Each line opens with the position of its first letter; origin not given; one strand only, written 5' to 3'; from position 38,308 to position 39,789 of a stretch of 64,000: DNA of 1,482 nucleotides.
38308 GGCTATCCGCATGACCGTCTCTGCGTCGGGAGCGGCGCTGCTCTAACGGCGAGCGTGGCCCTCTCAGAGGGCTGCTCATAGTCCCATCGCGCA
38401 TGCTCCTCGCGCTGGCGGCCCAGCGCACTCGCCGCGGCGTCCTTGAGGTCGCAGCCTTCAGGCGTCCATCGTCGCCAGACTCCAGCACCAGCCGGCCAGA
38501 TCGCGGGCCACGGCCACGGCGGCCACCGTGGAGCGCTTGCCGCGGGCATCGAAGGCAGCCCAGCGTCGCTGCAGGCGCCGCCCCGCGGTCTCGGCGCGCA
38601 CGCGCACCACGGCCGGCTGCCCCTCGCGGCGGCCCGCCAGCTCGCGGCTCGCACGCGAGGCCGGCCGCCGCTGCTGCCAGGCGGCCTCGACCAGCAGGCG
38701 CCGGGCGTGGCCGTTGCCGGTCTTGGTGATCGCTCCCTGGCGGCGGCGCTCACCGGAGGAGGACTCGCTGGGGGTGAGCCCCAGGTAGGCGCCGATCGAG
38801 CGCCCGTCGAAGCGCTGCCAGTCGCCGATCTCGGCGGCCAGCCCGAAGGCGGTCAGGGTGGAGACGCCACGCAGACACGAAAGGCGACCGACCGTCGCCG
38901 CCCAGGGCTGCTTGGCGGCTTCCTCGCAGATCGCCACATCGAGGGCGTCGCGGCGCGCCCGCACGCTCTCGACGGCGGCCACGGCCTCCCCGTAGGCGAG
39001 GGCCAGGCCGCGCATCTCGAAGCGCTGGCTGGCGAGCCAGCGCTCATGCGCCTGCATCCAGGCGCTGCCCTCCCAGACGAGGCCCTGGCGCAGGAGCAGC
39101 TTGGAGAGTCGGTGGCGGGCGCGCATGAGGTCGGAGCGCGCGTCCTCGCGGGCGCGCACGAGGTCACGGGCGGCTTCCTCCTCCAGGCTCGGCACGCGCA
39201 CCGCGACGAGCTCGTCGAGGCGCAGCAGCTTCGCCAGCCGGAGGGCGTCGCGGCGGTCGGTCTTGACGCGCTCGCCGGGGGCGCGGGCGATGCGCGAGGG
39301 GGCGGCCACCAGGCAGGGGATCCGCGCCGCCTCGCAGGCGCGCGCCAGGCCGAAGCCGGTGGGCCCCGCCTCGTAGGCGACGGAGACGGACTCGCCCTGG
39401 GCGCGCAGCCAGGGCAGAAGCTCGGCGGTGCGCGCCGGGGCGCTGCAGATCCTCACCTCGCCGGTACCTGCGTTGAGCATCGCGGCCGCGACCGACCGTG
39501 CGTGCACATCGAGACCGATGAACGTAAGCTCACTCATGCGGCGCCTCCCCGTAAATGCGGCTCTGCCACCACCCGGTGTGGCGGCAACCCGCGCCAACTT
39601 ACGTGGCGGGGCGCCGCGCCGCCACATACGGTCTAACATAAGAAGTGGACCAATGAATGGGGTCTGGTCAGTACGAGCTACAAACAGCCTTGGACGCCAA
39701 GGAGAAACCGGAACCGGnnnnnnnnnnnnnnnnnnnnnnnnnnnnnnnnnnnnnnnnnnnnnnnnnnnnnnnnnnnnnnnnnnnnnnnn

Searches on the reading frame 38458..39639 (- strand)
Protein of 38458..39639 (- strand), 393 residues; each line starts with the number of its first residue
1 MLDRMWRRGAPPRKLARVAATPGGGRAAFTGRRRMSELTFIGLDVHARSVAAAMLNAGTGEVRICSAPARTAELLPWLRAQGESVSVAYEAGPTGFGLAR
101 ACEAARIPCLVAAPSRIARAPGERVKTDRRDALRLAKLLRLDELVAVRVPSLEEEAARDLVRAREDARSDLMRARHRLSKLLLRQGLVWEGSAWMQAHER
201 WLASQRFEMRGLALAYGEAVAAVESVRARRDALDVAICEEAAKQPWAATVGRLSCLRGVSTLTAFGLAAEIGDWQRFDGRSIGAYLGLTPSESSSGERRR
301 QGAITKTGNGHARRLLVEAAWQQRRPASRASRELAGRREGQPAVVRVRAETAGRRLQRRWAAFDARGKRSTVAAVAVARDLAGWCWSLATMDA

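Call 76: search_protein_families(library=pfam, proteins=[window:38458-39639:-], max_evalue=0.000001)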
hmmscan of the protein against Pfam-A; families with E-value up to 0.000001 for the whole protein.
window:38458-39639:- (393 aa): 2 families
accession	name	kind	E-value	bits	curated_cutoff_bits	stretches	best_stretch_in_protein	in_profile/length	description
PF02371.22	Transposase_20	-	5.7e-17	62.3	21.3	1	253-325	4-77/87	Transposase IS116/IS110/IS902 family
PF01548.23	DEDD_Tnp_IS110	-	3.6e-13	50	29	1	41-183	1-151/155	Transposase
